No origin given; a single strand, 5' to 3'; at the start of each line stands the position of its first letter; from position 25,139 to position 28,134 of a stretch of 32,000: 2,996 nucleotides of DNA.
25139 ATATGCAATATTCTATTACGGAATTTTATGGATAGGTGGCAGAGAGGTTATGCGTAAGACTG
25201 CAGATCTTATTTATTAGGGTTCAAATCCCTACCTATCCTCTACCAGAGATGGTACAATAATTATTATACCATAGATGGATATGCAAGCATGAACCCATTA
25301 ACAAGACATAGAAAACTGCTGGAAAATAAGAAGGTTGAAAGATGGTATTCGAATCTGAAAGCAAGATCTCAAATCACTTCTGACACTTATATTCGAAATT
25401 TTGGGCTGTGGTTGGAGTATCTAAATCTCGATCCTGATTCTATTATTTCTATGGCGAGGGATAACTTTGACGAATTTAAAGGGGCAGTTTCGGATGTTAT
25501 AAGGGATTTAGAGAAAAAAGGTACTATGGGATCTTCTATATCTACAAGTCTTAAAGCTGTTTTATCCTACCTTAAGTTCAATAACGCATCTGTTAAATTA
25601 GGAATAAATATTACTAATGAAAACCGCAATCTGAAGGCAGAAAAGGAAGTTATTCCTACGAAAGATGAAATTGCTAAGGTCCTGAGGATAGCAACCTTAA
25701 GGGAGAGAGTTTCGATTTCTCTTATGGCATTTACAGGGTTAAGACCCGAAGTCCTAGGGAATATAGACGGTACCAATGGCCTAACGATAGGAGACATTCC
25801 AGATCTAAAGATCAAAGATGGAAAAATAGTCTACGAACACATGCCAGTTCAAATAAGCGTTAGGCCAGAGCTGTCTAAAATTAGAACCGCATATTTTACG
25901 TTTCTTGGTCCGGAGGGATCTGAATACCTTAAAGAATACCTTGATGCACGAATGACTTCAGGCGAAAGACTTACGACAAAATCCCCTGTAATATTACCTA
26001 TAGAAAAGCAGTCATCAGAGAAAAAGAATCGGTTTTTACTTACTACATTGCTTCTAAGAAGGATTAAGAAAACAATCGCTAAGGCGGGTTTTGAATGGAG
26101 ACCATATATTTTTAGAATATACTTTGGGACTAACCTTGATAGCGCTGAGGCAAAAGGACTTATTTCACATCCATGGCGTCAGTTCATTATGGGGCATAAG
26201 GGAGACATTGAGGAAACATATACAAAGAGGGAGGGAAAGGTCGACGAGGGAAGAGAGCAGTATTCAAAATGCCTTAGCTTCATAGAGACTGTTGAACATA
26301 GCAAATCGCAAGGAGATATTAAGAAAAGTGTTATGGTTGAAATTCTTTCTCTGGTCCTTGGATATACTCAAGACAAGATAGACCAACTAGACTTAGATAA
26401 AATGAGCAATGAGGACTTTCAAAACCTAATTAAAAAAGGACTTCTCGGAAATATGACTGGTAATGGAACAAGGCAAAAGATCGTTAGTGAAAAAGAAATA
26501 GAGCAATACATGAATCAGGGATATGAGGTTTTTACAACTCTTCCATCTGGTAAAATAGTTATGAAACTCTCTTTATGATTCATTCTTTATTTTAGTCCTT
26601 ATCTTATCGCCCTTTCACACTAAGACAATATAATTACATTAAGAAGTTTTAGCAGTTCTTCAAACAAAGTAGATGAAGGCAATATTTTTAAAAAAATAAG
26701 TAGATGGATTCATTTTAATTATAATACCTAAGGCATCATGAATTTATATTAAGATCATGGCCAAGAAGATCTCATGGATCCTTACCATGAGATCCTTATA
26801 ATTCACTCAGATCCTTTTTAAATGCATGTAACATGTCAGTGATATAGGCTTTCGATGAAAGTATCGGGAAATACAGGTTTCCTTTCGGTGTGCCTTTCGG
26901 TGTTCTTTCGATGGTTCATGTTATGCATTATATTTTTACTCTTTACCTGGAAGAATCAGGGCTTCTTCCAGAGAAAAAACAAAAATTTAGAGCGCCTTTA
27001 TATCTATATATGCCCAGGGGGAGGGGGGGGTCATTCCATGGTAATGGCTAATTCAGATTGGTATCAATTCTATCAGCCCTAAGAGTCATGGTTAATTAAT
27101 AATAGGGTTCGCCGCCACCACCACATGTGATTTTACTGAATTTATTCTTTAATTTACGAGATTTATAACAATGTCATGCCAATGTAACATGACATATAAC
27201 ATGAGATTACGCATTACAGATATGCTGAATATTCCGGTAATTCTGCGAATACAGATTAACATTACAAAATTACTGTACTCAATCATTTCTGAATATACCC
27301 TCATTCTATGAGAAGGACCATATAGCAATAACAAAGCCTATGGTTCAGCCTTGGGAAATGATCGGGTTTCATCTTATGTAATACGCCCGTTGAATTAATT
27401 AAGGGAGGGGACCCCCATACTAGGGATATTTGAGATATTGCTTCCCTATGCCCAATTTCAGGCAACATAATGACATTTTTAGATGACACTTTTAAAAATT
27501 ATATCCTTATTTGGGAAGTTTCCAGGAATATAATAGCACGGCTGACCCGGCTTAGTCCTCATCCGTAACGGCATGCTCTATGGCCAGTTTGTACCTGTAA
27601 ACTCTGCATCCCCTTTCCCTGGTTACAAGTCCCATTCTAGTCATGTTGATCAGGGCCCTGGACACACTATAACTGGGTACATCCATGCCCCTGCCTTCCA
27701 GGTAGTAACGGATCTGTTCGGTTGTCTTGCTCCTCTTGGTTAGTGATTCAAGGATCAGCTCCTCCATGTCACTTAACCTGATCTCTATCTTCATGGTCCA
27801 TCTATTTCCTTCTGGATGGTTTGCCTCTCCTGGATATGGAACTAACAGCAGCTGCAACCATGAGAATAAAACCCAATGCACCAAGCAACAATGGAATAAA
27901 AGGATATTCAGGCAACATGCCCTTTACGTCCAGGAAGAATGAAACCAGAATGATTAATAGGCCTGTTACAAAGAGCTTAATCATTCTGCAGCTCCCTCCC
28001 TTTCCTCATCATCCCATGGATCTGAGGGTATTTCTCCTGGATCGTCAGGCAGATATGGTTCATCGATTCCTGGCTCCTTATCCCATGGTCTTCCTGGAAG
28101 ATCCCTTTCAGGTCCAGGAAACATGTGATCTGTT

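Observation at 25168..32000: Integrated plasmid/provirus-like element at tRNA-Cys(GCA) made almost entirely of unrecognisable genes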

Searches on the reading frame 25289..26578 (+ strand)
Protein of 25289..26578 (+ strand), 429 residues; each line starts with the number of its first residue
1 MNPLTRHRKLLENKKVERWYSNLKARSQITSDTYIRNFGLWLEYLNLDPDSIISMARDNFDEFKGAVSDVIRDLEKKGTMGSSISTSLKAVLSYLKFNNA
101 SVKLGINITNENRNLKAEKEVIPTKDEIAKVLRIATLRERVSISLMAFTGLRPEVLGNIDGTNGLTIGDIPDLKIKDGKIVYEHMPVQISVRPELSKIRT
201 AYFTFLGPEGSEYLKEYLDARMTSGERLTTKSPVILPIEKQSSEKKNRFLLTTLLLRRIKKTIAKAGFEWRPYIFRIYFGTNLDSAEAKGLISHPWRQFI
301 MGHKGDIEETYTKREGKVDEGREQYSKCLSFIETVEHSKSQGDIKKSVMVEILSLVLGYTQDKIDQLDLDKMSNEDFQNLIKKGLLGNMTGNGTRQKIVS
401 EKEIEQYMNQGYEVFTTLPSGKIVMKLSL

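Call 6: search_protein_families(library=pfam, proteins=[window:25289-26578:+], max_evalue=0.1)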
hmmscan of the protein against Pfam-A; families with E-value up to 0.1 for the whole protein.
window:25289-26578:+ (429 aa): 1 family
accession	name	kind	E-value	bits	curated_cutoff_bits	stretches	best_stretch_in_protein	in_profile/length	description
PF24151.2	ArlX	-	0.079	12.9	28.7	0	326-382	128-186/229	ArlX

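Call 7: search_protein_families(library=phrogs, proteins=[window:25289-26578:+], max_evalue=0.1)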
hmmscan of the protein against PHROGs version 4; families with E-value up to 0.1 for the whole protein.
window:25289-26578:+ (429 aa): 2 families
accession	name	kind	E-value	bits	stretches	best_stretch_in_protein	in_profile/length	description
phrog_22179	-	tail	0.0048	17.5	1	138-226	80-165/244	tail fiber protein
phrog_31402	-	unknown function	0.048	15.2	0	202-254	5-56/74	-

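Call 8: search_protein_families(library=ncbifam, proteins=[window:25289-26578:+], max_evalue=0.1)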
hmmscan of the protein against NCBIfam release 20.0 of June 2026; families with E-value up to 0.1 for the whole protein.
window:25289-26578:+ (429 aa): 0 families

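Call 15: find_encoding_contigs(protein=window:25289-26578:+, flank=10000, max_places=10)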
Protein window:25289-26578:+ (429 aa): 1 contig read that carries it; 1 place shown.
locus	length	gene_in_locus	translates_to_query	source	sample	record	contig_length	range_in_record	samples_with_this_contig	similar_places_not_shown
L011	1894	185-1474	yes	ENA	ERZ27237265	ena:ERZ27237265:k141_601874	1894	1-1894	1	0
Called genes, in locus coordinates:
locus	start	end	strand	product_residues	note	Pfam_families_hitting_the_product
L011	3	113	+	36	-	?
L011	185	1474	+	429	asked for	-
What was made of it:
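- Tried and rejected: The exact integrase sequence occurs on only one 1.9-kb contig, so the window's own contig could not be extended (call 15).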

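Call 33: search_solved_structures(query=window:25289-26575:+, max_evalue=10, show_alignments=2)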
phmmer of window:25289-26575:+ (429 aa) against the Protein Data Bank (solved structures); distinct sequences matched with E-value up to 10: 1.
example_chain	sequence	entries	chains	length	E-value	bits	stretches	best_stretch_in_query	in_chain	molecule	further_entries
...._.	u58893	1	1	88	0.67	12.1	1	164-235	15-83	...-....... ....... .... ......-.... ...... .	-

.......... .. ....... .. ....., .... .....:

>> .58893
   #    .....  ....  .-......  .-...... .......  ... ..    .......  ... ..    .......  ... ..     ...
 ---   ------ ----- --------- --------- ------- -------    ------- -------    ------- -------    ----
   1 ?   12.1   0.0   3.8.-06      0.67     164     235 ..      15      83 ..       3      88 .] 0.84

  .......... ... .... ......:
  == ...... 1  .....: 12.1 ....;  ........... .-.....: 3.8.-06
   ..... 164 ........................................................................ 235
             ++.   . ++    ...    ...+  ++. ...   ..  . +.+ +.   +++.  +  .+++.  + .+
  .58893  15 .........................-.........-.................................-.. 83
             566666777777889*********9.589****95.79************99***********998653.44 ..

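Call 36: find_homologous_proteins(query=window:25289-26575:+, max_evalue=0.001)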
Query window:25289-26575:+ (429 aa): 580 proteins with E <= 0.001 among 8000 candidates; the best 120 are listed.
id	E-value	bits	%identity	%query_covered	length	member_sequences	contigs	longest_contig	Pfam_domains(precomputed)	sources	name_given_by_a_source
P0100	1.1e-276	935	99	100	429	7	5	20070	-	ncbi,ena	-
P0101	1.9e-238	809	82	100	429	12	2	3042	-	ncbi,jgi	jgi:hypothetical protein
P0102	6.6e-234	794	82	100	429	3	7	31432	-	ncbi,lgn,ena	-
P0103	3.1e-222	756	78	100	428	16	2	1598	-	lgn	-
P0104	5.9e-221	752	79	100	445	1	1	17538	-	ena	-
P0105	1.2e-193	662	69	100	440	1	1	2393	-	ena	-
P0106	3.0e-193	660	69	100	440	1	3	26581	-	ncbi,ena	-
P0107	5.0e-193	660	68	100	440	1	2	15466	-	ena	-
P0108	5.1e-193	660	68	100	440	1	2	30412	-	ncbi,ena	-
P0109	5.3e-193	660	69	100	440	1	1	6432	-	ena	-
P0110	6.0e-193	659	68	100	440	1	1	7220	-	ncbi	-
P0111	6.0e-193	659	68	100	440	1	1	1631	-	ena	-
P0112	7.0e-193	659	69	100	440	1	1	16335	-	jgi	jgi:hypothetical protein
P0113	7.9e-193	659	68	100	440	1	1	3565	-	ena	-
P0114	9.4e-193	659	69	100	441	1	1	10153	-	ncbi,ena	-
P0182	2.3e-131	457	51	100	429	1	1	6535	PF00589.28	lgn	-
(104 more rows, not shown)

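Call 39: search_solved_structures(query=A3, max_evalue=10, show_alignments=3)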
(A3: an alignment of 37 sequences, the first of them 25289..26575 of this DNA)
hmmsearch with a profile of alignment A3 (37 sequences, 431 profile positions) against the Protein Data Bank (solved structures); distinct sequences matched with E-value up to 10: 8.
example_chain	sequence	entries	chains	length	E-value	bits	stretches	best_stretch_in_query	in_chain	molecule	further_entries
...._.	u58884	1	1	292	0.026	16.5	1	224-284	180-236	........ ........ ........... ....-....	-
5fci_C0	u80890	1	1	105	1.3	11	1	200-219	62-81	40S ribosomal protein S10-A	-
3j6x_10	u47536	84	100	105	1.6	10.6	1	200-219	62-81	40S ribosomal protein S10 | 40S ribosomal protein S10-A | eS10 (yeast S10)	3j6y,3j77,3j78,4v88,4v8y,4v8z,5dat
9min_D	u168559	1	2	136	1.8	10.5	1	317-419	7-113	designed minibinder KH46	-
5i4l_C0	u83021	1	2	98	2.1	10.3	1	200-219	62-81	40S ribosomal protein S10-A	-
6zj3_SN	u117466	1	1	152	2.2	10.2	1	200-219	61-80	Ribosomal protein eS10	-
4v92_BK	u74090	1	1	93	2.3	10.1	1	200-219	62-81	ES10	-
6i7o_C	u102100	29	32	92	2.7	9.9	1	200-219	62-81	40S ribosomal protein S10-A | Small ribosomal subunit protein eS10A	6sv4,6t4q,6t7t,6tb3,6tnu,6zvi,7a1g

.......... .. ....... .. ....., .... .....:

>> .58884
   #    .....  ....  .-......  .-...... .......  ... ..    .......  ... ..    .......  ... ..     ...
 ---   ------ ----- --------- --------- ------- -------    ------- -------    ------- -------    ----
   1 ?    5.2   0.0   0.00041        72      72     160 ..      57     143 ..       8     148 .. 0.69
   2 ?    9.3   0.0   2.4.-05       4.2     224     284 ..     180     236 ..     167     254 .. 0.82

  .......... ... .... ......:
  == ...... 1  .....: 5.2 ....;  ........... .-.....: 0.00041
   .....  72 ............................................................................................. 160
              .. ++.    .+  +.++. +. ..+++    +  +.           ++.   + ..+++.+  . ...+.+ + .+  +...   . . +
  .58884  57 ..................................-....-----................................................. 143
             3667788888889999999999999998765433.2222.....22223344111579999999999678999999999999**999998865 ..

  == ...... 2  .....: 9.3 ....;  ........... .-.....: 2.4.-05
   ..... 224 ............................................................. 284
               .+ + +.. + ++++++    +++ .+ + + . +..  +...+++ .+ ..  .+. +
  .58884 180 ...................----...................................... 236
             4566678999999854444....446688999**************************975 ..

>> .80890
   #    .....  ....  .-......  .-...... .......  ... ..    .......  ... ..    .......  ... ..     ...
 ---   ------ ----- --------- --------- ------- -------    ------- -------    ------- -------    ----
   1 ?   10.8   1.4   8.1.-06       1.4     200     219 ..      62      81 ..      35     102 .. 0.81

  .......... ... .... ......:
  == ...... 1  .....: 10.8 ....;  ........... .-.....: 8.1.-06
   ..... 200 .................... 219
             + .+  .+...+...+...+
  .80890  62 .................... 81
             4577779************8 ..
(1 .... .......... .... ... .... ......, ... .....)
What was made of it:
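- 25289..26578 (+): Integrase, 429 aa: a divergent tyrosine recombinase with a ~110-aa C-terminal extension. It is not split by integration. The family profile against PDB gives P. abyssi XerA at E=0.026, aligning GLRPE and RPYxxR (call 39).
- On tRNA-targeting integrative element with a tyrosine recombinase (non-partitioning, pNOB8-type integrase): The alignment to XerA is in call 39.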

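Call 41: search_protein_families(library=pfam, alignment_id=A3, max_evalue=0.01)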
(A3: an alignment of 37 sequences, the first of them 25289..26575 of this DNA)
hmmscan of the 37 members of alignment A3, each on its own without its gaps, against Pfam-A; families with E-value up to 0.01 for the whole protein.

A. member 1, window:25289-26575:+ (429 aa): 0 families

B. families by the number of members that match (of 37 scanned): 3 families
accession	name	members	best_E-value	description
PF00589.27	Phage_integrase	4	2.8e-06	Phage integrase family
PF01724.21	DUF29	1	0.0027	Domain of unknown function DUF29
PF19260.4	DUF5903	1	0.0072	Family of unknown function (DUF5903)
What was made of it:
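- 25289..26578 (+): 4 of 37 family members hit PF00589 (call 41).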

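Call 83: predict_structure(alignment_id=A5)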
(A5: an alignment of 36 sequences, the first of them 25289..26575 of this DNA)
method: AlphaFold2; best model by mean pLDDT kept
length: 429 residues; sequences in the alignment: 36
mean_pLDDT: 79.8   pTM: 0.55
mean pLDDT of the five models: 79.8, 79.8, 78.7, 77.8, 77.4
residues with pLDDT >= 90: 119; 70-90: 218; 50-70: 77; < 50: 15
segments of 3 or more residues with pLDDT < 50: 240-244, 338-341, 388-393
pLDDT, mean of each block of 10 residues (from residue 1): 71 92 82 89 91 91 93 87 86 92 82 59 87 90 92 78 84 88 92 80 91 93 88 74 51 75 87 89 88 85 59 74 90 68 63 70 73 74 56 58 78 70 67
secondary structure, 60 per line:
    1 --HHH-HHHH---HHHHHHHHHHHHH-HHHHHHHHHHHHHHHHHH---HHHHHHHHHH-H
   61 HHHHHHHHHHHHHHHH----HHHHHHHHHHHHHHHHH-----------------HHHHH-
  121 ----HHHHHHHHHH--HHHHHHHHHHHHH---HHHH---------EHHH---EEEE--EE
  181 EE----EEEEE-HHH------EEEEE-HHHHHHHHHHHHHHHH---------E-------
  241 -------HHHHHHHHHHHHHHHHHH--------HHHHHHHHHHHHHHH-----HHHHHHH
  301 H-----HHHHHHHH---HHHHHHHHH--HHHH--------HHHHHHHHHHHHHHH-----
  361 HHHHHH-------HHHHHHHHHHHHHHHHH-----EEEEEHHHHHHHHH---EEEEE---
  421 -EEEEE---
elements in order: H7-10 H14-26 H28-45 H49-58 H60-76 H81-97 H115-119 H125-134 H137-149 H153-156 E173-176 E179-182 E187-191 E202-206 H208-223 H248-265 H274-288 H294-301 H307-314 H318-326 H329-332 H341-355 H361-366 H374-390 E396-400 H401-409 E413-417 E422-426

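Call 86: fold_search(model_id=the predicted structure, library=pdb)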
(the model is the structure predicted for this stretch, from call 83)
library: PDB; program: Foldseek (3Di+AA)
matches with E <= 10: 124; with E <= 0.001: 27
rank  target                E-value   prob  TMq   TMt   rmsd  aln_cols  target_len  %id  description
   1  5hxy_C                3.8e-07  1.00  0.31  0.46  15.6       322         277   21  Crystal structure of XerA recombinase (released 2017-02-01)
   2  5hxy_D                4.9e-07  1.00  0.30  0.45  15.5       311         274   21  Crystal structure of XerA recombinase (released 2017-02-01)
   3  5hxy_B                6.4e-07  1.00  0.31  0.47  16.1       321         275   20  Crystal structure of XerA recombinase (released 2017-02-01)
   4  5hxy_A                6.7e-07  1.00  0.30  0.45  15.6       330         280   21  Crystal structure of XerA recombinase (released 2017-02-01)
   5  5hxy_F                8.1e-07  1.00  0.30  0.47  15.2       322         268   21  Crystal structure of XerA recombinase (released 2017-02-01)
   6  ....                  1.4e-06  1.00  0.34  0.52  10.2       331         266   19  The structure of a dimeric Xer recombinase from archaea (released 2012-12-05)
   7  5vfz                  4.7e-06  1.00  0.32  0.46  14.9       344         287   14  Integrase from mycobacterium phage Brujita (released 2018-04-18)
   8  2a3v_A                4.3e-05  1.00  0.44  0.57   6.3       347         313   15  Structural basis for broad DNA-specificity in integron recombination (released 2006-05-02)
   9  2a3v_C                4.5e-05  1.00  0.44  0.56   7.8       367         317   15  Structural basis for broad DNA-specificity in integron recombination (released 2006-05-02)
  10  1z19_A                9.1e-05  1.00  0.31  0.45  12.1       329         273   16  Crystal structure of a lambda integrase(75-356) dimer bound to a COC' core site (released 2005-06-28)
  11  1drg_A                1.1e-04  1.00  0.41  0.54   9.4       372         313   13  CRYSTAL STRUCTURE OF TRIMERIC CRE RECOMBINASE-LOX COMPLEX (released 2001-10-19)
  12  5j0n_G                1.3e-04  1.00  0.33  0.39  10.6       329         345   16  Lambda excision HJ intermediate (released 2017-02-08)
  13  1p7d_A                1.5e-04  1.00  0.32  0.46  11.7       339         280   16  Crystal structure of the Lambda Integrase (residues 75-356) bound to DNA (released 2003-08-12)
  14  5u91_B                1.8e-04  1.00  0.42  0.53   7.8       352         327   12  Crystal structure of Tre/loxLTR complex (released 2017-07-26)
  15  1z19_B                1.9e-04  1.00  0.41  0.58   8.2       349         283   14  Crystal structure of a lambda integrase(75-356) dimer bound to a COC' core site (released 2005-06-28)
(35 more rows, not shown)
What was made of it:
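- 25289..26578 (+): AF2 pLDDT is 80, and the top Foldseek hits are XerA, phage integrases, IntI, lambda Int and Cre (3.8e-7 and weaker) (calls 83, 86).
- On tRNA-targeting integrative element with a tyrosine recombinase (non-partitioning, pNOB8-type integrase): Foldseek gives XerA, lambda Int and Cre at 3.8e-7 and weaker (call 86).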

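Call 105: search_dna_similar(query=window:25289-26575:+, collection=plasmids, mode=protein, max_evalue=0.001, max_rows=8)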
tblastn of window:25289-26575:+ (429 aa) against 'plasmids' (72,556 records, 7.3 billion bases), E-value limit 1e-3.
No match.

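Call 106: search_dna_similar(query=window:25289-26575:+, collection=phages, mode=protein, max_evalue=0.001, max_rows=8)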
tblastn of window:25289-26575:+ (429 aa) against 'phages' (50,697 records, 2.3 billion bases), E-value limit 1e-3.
No match.

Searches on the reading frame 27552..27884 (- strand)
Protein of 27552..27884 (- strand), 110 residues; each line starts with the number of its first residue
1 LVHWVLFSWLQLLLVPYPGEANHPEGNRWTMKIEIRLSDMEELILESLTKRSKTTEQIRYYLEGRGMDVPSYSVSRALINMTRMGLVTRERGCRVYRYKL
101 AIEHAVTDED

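Call 6: search_protein_families(library=pfam, proteins=[window:27552-27884:-], max_evalue=0.1)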
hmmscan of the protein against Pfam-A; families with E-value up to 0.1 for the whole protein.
window:27552-27884:- (110 aa): 7 families
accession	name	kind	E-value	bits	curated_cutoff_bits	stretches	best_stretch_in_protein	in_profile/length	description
PF22798.2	DUF5817_CT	-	0.0009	19.5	29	1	44-92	3-50/54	DUF5817, C-terminal domain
PF13463.12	HTH_27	-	0.01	16.5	22.2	1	40-98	4-62/68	Winged helix DNA-binding domain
PF02295.23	z-alpha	-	0.029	14.9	21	1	39-92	4-56/67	Adenosine deaminase z-alpha domain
PF12802.13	MarR_2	-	0.038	14.6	27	1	65-91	28-54/61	MarR family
PF21100.3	MCM_C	-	0.082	13.2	27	0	43-97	9-62/64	MCM protein C-terminal winged helix-turn-helix domain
PF03965.22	Penicillinase_R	-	0.088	13.6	22.6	0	37-102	1-66/115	Penicillinase repressor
PF01978.25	TrmB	-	0.095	13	25.6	0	67-99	32-63/68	Sugar-specific transcriptional regulator TrmB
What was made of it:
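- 27552..27794 (-): Winged-helix DNA-binding protein, 80 aa from the ATG at 27794 (the ORF is open up to 27884). Weak Pfam hits: DUF5817_CT 9e-4, HTH_27 0.01, MarR_2 0.04 (call 6).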

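Call 7: search_protein_families(library=phrogs, proteins=[window:27552-27884:-], max_evalue=0.1)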
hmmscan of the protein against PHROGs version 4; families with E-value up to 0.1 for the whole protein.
window:27552-27884:- (110 aa): 0 families

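Call 8: search_protein_families(library=ncbifam, proteins=[window:27552-27884:-], max_evalue=0.1)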
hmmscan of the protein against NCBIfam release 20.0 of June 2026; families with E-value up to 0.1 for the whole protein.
window:27552-27884:- (110 aa): 2 families
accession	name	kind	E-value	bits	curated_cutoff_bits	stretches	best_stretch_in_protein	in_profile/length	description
NF033788.1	HTH_metalloreg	subfamily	0.024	14.4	55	1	67-105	35-73/77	metalloregulator ArsR/SmtB family transcription factor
NF053606.1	Sta1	subfamily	0.045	13.8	80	1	37-93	18-70/100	Sta1 family transcriptional regulator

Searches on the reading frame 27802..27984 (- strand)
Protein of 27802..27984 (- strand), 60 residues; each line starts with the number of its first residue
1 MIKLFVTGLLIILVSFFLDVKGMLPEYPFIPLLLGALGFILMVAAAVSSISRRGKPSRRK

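Call 6: search_protein_families(library=pfam, proteins=[window:27802-27984:-], max_evalue=0.1)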
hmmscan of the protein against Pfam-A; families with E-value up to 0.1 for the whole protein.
window:27802-27984:- (60 aa): 0 families

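Call 7: search_protein_families(library=phrogs, proteins=[window:27802-27984:-], max_evalue=0.1)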
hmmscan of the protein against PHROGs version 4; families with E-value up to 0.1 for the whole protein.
window:27802-27984:- (60 aa): 0 families

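Call 8: search_protein_families(library=ncbifam, proteins=[window:27802-27984:-], max_evalue=0.1)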
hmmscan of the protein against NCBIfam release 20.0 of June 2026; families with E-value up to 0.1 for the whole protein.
window:27802-27984:- (60 aa): 1 family
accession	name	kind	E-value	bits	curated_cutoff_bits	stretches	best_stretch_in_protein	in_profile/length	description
NF058603.1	SCO2097_fam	equivalog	0.0026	18.1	110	1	6-53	43-86/129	SCO2097 family morphological protein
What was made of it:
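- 27802..27984 (-): 60-aa protein with two hydrophobic segments, the only membrane protein of the element. No family hit (calls 6-8).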
